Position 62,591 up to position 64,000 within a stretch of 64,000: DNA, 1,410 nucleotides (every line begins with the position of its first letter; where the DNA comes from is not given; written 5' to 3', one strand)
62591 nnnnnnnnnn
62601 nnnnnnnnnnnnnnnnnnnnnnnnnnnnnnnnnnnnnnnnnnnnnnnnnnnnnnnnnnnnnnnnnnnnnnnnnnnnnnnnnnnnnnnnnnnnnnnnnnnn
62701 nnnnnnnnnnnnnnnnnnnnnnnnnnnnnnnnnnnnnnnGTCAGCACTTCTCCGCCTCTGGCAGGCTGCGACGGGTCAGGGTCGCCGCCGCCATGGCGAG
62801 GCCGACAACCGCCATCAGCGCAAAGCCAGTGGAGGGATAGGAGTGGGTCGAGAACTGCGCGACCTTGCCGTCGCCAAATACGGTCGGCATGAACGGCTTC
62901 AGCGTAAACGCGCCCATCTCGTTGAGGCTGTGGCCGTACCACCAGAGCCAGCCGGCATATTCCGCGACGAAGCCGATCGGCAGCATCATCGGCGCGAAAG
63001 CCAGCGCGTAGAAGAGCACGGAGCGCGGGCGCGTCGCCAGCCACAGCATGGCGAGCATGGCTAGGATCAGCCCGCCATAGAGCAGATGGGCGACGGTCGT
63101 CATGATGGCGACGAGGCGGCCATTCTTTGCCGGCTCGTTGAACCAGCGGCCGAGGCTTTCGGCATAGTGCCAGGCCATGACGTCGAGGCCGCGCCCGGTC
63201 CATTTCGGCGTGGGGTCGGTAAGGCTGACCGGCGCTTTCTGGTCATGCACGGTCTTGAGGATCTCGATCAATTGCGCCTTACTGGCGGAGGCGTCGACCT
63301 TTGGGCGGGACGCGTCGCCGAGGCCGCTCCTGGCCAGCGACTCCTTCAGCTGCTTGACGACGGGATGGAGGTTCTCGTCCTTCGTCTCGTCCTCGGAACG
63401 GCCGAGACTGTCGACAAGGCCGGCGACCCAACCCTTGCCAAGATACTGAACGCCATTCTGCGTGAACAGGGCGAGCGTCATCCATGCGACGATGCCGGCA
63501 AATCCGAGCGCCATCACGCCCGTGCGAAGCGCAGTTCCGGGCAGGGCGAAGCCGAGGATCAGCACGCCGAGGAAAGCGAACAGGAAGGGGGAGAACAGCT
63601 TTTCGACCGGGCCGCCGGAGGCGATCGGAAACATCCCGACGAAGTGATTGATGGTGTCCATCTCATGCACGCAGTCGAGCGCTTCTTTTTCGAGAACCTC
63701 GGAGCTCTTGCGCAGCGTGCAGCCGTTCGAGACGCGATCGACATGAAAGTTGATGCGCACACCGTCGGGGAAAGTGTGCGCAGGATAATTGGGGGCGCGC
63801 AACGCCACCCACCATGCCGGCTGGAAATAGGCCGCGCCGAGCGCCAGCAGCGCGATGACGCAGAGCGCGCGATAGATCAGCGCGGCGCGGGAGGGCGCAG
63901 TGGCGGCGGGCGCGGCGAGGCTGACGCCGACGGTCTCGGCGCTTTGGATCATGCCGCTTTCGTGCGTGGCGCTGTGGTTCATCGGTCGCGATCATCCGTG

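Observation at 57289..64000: nos accessory cluster of the clade II (Wolinella) type, nosB-D-G-H-F-L-Y without nosR/nosX, in an organism with alphaproteobacterial-style nirS and cNOR clusters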

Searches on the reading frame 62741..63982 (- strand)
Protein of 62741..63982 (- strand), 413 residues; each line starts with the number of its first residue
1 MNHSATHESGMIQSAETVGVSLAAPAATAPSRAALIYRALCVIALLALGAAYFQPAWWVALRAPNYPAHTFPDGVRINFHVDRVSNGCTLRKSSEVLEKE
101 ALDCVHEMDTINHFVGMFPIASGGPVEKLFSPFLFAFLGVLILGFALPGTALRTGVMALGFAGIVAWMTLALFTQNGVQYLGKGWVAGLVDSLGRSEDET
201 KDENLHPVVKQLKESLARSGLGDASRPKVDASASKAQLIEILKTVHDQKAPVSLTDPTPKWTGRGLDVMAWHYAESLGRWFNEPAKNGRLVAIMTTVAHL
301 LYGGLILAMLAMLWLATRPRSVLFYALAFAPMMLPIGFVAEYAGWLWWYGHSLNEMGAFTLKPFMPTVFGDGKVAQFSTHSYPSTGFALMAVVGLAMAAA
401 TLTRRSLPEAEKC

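Call 3: search_protein_families(library=pfam, proteins=[window:62741-63982:-], max_evalue=0.01)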
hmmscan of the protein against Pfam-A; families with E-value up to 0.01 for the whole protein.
window:62741-63982:- (413 aa): 0 families

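Call 4: search_protein_families(library=ncbifam, proteins=[window:62741-63982:-], max_evalue=0.01)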
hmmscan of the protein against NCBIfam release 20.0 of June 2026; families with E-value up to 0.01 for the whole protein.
window:62741-63982:- (413 aa): 0 families

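Call 8: find_homologous_proteins(query=window:62741-63982:-)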
Query window:62741-63982:- (413 aa): 2070 proteins with E <= 0.001 among 8000 candidates; the best 120 are listed.
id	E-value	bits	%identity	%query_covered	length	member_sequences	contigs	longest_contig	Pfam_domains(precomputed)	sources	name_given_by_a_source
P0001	1.9e-251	852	93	97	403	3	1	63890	-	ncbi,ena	-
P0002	4.2e-229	778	86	95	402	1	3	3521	-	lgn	-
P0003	2.5e-205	700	74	97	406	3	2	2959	-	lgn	-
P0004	4.6e-205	699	78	88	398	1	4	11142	-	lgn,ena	-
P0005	5.1e-205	699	77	92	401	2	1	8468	-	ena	-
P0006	5.6e-204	695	75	97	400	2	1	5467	-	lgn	-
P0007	3.7e-202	689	74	96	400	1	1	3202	-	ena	-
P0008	4.3e-202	689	77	92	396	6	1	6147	-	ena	-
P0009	7.0e-201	685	76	92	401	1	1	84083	-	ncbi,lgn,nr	ncbi:MAG: H-NS histone family protein [Siculibacillus sp.]|nr:H-NS histone family protein [Siculibac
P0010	8.1e-201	685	76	92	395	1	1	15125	-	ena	-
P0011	8.0e-200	682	74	94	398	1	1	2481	-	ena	-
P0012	1.5e-199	681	76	92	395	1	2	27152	-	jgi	-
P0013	1.0e-197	675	74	94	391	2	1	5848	-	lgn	-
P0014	1.2e-197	675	73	94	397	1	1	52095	-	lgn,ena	-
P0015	2.1e-197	674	73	95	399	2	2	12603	-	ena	-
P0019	8.7e-195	665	72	94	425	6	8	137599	-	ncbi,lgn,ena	-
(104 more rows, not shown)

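Call 20: search_protein_representatives(protein=window:62741-63982:-)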
Query: 413 residues. Proteins with E-value up to 0.001 (for the whole library): 305; up to 1e-10: 121; up to 1e-30: 37. The best 150 are listed.
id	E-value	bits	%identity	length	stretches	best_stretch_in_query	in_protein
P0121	1.8e-98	346.3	55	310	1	108-406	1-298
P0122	2.7e-88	312.8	42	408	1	32-407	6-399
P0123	2.4e-87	309.6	50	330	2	31-194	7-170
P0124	2.1e-75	270.3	46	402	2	34-201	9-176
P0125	4.8e-75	269.1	48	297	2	30-173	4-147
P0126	4.0e-74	266.1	51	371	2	38-247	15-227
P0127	1.1e-66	241.6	46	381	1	4-285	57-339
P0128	2.6e-64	233.8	69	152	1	22-165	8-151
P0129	8.0e-63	228.9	56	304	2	31-125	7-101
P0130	1.1e-60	221.9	48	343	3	263-405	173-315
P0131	2.5e-57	210.8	52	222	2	34-147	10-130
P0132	1.7e-51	191.5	52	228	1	39-203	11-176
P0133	2.5e-51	191.0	50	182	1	31-199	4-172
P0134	5.3e-50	186.6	43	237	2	44-191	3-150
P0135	1.3e-49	185.3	46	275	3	82-170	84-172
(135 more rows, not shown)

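Call 29: find_related_loci(query=window:62741-63982:-, collection=genome_contigs, flank=10000)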
Query window:62741-63982:- (413 aa) in genome_contigs; peptide patterns used: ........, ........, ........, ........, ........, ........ (x = any residue, [..] = any of these).
475 stretches matched a pattern; 451 encode a relative of the query (tblastn E <= 1e-3); the best 80 are kept; 80 distinct loci.
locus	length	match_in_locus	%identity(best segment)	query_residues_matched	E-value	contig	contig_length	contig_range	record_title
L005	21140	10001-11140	76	35-412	0e+0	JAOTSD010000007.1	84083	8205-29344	MAG: Siculibacillus sp. isolate MAG9 5109_A_contig_115, whole genome shotgun sequence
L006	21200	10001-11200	74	13-412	0e+0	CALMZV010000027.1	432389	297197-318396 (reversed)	MAG TPA_asm: uncultured Methylocystaceae bacterium isolate SRR8859111_bin.115_CONCOCT_v1.1_MAG genome assembly, contig:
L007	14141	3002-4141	75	35-412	0e+0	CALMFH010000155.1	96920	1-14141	MAG TPA_asm: uncultured Alphaproteobacteria bacterium isolate SRR8868559_bin.26_CONCOCT_v1.1_MAG genome assembly, contig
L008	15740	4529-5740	72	12-412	0e+0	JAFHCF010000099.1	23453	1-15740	MAG: Prosthecomicrobium sp. isolate D3-2 k99_961, whole genome shotgun sequence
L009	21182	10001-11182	72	21-412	0e+0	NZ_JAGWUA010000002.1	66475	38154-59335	MAG: Bradyrhizobium sp. isolate REEB386 contig-150_293, whole genome shotgun sequence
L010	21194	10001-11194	70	17-412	0e+0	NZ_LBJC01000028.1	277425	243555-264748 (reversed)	Bradyrhizobium nanningense strain CCBAU 53390 scaffold29_44.1, whole genome shotgun sequence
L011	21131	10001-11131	73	26-402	0e+0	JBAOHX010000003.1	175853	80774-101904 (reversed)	MAG: Rhodoblastus sp. isolate AS_Ams2_Bin28 np1-np2_contig_28697, whole genome shotgun sequence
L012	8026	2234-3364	73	26-402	0e+0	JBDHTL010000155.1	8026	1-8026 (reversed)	MAG: Rhodoblastus sp. isolate AS-MICRO-3CA.115 NODE_44746_length_8026_cov_9.134598, whole genome shotgun sequence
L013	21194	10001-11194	70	17-412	0e+0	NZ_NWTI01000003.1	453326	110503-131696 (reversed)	Bradyrhizobium sp. Y36 Scaffold3_1, whole genome shotgun sequence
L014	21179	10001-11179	72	23-412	0e+0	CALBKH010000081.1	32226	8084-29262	MAG TPA_asm: uncultured Alphaproteobacteria bacterium isolate SRR3330207_bin.107_CONCOCT_v1.1_MAG genome assembly, conti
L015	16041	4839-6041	69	13-412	0e+0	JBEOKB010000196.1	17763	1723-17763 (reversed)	MAG: Siculibacillus sp. isolate mt_II.13 NODE_936_length_17763_cov_13.209171, whole genome shotgun sequence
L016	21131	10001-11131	74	26-402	0e+0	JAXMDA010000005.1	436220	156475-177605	MAG: Rhodoblastus sp. isolate STL-PRO24 C2.250.fa-5, whole genome shotgun sequence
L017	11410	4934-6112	71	23-412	0e+0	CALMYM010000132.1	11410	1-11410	MAG TPA_asm: uncultured Alphaproteobacteria bacterium isolate SRR2107182_bin.42_CONCOCT_v1.1_MAG genome assembly, contig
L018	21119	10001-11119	73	30-402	0e+0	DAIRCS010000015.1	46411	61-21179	MAG TPA_asm: Rhodoblastus sp. isolate CTOTU2298 NODE_412_length_46411_cov_6.374191, whole genome shotgun sequence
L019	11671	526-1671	72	31-412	0e+0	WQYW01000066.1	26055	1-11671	MAG: Alphaproteobacteria bacterium isolate Emb289P4bin33 Ga0123357_10001334, whole genome shotgun sequence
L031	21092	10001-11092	54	26-390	4e-133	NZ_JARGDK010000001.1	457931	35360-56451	Pseudothioclava nitratireducens strain MCCC 1A06955 NODE_1_length_457931_cov_236.266919, whole genome shotgun sequence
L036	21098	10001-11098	54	26-390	7e-131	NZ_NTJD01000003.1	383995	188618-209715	Pseudothioclava arenosa strain CAU 1312 contig3, whole genome shotgun sequence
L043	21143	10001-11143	55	29-406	7e-128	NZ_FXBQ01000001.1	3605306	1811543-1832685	Maritimibacter sp. HL-12, whole genome shotgun sequence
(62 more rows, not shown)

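Call 63: predict_structure(alignment_id=A2)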
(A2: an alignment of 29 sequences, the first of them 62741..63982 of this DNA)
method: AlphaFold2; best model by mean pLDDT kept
length: 413 residues; sequences in the alignment: 29
mean_pLDDT: 72.1   pTM: 0.74
mean pLDDT of the five models: 72.1, 71.1, 70.9, 70.5, 69.6
residues with pLDDT >= 90: 124; 70-90: 99; 50-70: 104; < 50: 86
segments of 3 or more residues with pLDDT < 50: 1-3, 12-26, 100-102, 116-123, 195-206, 216-228, 351-375
pLDDT, mean of each block of 10 residues (from residue 1): 47 43 55 92 95 71 63 69 70 55 54 48 65 95 94 97 98 95 84 50 46 49 47 84 82 62 91 76 78 90 97 93 93 83 61 44 38 47 74 95 89 78
secondary structure, 60 per line:
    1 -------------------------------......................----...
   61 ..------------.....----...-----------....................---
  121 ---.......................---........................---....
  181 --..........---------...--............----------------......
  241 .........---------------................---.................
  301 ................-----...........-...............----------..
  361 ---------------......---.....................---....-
elements in order: H32-53 E58-62 E75-79 E84-86 H98-117 H124-146 H150-173 H177-180 H183-192 H207-218 H235-249 H265-280 H284-316 H322-332 H334-348 E376-381 H385-405 H409-412

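Call 65: list_cluster_members(proteins=[P0001, P0004, P0019])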
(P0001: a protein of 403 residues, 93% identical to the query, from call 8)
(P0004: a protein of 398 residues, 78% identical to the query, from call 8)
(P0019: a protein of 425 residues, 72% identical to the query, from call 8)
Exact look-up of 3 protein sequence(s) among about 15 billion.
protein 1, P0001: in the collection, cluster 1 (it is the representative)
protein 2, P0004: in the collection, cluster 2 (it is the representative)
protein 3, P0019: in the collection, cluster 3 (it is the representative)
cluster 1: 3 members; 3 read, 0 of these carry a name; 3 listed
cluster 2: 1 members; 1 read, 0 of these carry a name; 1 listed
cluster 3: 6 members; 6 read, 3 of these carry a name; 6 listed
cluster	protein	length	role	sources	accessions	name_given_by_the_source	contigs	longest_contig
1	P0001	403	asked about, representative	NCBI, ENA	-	-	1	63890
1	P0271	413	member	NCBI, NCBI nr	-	-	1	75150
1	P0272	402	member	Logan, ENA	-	-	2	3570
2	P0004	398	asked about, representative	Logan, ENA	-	-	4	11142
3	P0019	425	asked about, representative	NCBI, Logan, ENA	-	-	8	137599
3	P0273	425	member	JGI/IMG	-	hypothetical protein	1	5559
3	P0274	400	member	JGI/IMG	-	hypothetical protein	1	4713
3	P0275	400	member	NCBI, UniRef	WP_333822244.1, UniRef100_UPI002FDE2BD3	hypothetical protein [Pinisolibacter sp.] | hypothetical protein n=1 Tax=Pinisolibacter sp. TaxID=2172024 RepID=UPI002FDE2BD3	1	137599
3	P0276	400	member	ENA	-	-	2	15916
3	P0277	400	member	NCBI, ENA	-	-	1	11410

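Call 66: fold_search(model_id=the predicted structure, library=pdb)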
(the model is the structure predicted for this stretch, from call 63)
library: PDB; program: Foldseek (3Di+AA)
matches with E <= 10: 423; with E <= 0.001: 0
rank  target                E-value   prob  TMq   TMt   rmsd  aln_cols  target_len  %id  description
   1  3x29_C                2.3e-01  0.33  0.12  0.26  20.9       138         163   16  CRYSTAL STRUCTURE of MOUSE CLAUDIN-19 IN COMPLEX with C-TERMINAL FRAGMENT OF CLOSTRIDIUM PERFRINGENS ENTEROTOXIN (released 2015-01-21)
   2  8fpg_E                2.7e-01  0.20  0.11  0.22  16.5       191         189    8  GluA2 flip Q isoform of AMPA receptor in complex with gain-of-function TARP gamma-2, with 10mM CaCl2, 150mM NaCl, 1mM  (released 2024-02-28)
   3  9cui_C                2.9e-01  0.06  0.08  0.06  21.7       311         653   10  Structure of human full-length ancestral TRPV6 channel in Calmodulin-bound state (released 2024-11-13)
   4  5b2g_E                3.6e-01  0.21  0.11  0.14  20.8       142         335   13  Crystal structure of human claudin-4 in complex with C-terminal fragment of Clostridium perfringens enterotoxin (released 2016-10-05)
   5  6o20_A                3.6e-01  0.08  0.11  0.08  20.9       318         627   12  Cryo-EM structure of TRPV5 with calmodulin bound (released 2019-04-24)
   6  8aym_I                5.0e-01  0.14  0.11  0.22  16.1       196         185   10  Resting state GluA1/A2 AMPA receptor in complex with TARP gamma 8 and ligand JNJ-55511118 (released 2023-04-19)
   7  8ss7_A                5.2e-01  0.13  0.11  0.08  18.0       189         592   12  Structure of AMPA receptor GluA2 complex with auxiliary subunits TARP gamma-5 and cornichon-2 bound to competitive ant (released 2023-09-06)
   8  9fav_L                5.5e-01  0.16  0.11  0.22  17.3       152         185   12  CryoEM structure of human full-length beta3gamma2 GABA(A) receptor in complex with GARLH4, the TMD of Neuroligin2 and  (released 2025-07-02)
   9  8u4v_A                5.7e-01  0.20  0.12  0.24  21.6       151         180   12  Cryo-EM structure of human claudin-4 complex with Clostridium perfringens enterotoxin C-terminal domain, sFab COP-1, a (released 2023-10-25)
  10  5vhx_E                5.7e-01  0.18  0.14  0.28  19.9       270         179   11  GluA2-1xGSG1L bound to ZK (released 2017-05-03)
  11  9qdn_F                5.7e-01  0.13  0.11  0.23  17.2       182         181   10  GluA4 in complex with TARP-2, resting state I, structure of TMD/LBD (released 2025-09-24)
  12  9fat_L                6.0e-01  0.20  0.16  0.29  16.6       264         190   11  CryoEM structure of human full-length alpha1beta3gamma2 GABA(A)R in complex with GARLH4, the TMD of Neuroligin2, Megab (released 2025-07-02)
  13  9rms_H                6.3e-01  0.13  0.11  0.23  18.2       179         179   10  GluA4 in complex with TARP-2, Resting II state, structure of TMD/LBD domains (released 2025-09-24)
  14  6o1u_A                6.3e-01  0.08  0.13  0.10  20.9       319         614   10  Cryo-EM structure of TRPV5 W583A in nanodisc (released 2019-04-24)
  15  7tno_B                6.6e-01  0.13  0.13  0.10  13.6       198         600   12  Complex GGGN of AMPA-subtype iGluR GluA2 in complex with auxiliary subunit gamma2 (Stargazin) at low glutamate concent (released 2022-04-20)
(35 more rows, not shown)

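Call 77: search_protein_families(library=pfam, proteins=[L031:2989-4572:+, L031:1964-2644:+, L031:114-2069:+, L031:5540-6025:-, L036:3752-4582:+, L036:1902-3596:+, L036:5553-6092:-, L031:17771-18706:+, L043:3853-4605:+, L043:2277-3713:+], max_evalue=0.00001)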
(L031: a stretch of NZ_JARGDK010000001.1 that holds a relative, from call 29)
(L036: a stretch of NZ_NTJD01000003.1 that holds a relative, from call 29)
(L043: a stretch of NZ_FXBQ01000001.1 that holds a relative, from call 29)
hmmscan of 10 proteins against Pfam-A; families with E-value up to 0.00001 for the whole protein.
L031:2989-4572:+ (527 aa): 4 families
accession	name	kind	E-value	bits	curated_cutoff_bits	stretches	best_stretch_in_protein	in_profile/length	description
PF01209.24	Ubie_methyltran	-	9.9e-57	192.4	20.1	1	300-526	6-233/233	ubiE/COQ5 methyltransferase family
PF13649.12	Methyltransf_25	-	7.3e-12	46.3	27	1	351-440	2-96/97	Methyltransferase domain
PF08241.18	Methyltransf_11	-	8.5e-12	46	21.2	1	352-444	2-94/95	Methyltransferase domain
PF13489.12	Methyltransf_23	-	1e-06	29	27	1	347-510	23-163/164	Methyltransferase domain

L031:1964-2644:+ (226 aa): 1 family
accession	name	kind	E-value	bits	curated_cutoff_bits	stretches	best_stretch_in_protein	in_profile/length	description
PF00510.24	COX3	-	1e-09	39.1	23.8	1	103-224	129-255/258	Cytochrome c oxidase subunit III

L031:114-2069:+ (651 aa): 0 families

L031:5540-6025:- (161 aa): 1 family
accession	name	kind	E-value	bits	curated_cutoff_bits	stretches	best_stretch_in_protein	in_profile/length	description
PF04314.18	PCuAC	-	8.5e-33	112.9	29.4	1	44-149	2-108/109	Copper chaperone PCu(A)C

L036:3752-4582:+ (276 aa): 6 families
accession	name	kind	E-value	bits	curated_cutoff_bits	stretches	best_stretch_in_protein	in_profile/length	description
PF01209.24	Ubie_methyltran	-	1.4e-56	191.9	20.1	1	51-274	6-232/233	ubiE/COQ5 methyltransferase family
PF08241.18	Methyltransf_11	-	3e-18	66.7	21.2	1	100-193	1-94/95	Methyltransferase domain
PF13649.12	Methyltransf_25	-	7.1e-18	65.5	27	1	99-190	1-97/97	Methyltransferase domain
PF08242.18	Methyltransf_12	-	3.7e-11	44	30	1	100-192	1-98/98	Methyltransferase domain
PF13489.12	Methyltransf_23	-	4.8e-10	39.8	27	1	83-259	7-163/164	Methyltransferase domain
PF13847.12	Methyltransf_31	-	9.3e-07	29.1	27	1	98-198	6-113/145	Methyltransferase domain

L036:1902-3596:+ (564 aa): 1 family
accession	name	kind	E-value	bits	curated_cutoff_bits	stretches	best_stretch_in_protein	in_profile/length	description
PF00528.27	BPD_transp_1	-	5e-14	52.9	26.4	1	92-276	8-173/184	Binding-protein-dependent transport system inner membrane component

L036:5553-6092:- (179 aa): 1 family
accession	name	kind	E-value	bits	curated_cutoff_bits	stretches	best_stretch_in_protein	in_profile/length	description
PF04314.18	PCuAC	-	1e-36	125.6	29.4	1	62-168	2-109/109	Copper chaperone PCu(A)C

L031:17771-18706:+ (311 aa): 2 families
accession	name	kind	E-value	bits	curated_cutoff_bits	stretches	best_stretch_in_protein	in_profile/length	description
PF01758.21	SBF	-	6.5e-25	88.4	24.3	1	35-208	3-185/191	Sodium Bile acid symporter family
PF13593.11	SBF_like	-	3.4e-12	46.7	25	1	33-270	34-280/313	SBF-like CPA transporter family (DUF4137)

L043:3853-4605:+ (250 aa): 6 families
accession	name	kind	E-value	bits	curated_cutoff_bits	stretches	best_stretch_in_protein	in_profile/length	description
PF01209.24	Ubie_methyltran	-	6.1e-61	206.2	20.1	1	25-249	8-233/233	ubiE/COQ5 methyltransferase family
PF13649.12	Methyltransf_25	-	1e-18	68.2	27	1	73-164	1-97/97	Methyltransferase domain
PF08241.18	Methyltransf_11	-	1.1e-18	68.1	21.2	1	74-168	1-95/95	Methyltransferase domain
PF08242.18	Methyltransf_12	-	5.6e-10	40.3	30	1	74-166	1-98/98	Methyltransferase domain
PF13847.12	Methyltransf_31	-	2e-09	37.7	27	1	72-172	6-113/145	Methyltransferase domain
PF13489.12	Methyltransf_23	-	1.2e-08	35.3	27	1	60-233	14-163/164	Methyltransferase domain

L043:2277-3713:+ (478 aa): 4 families
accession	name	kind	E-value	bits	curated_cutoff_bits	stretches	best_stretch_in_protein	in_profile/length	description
PF03486.20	HI0933_like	-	2.2e-62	211.1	50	1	75-455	2-243/244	HI0933-like protein Rossmann domain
PF22780.1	HI0933_like_1st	-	1.2e-15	58.1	27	1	262-404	1-165/165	HI0933-like protein barrel and H2TH domain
PF00890.30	FAD_binding_2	-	2e-07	31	20.4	1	76-139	2-72/414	FAD binding domain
PF01494.25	FAD_binding_3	-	9.1e-06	25.6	22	0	75-104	3-32/349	FAD binding domain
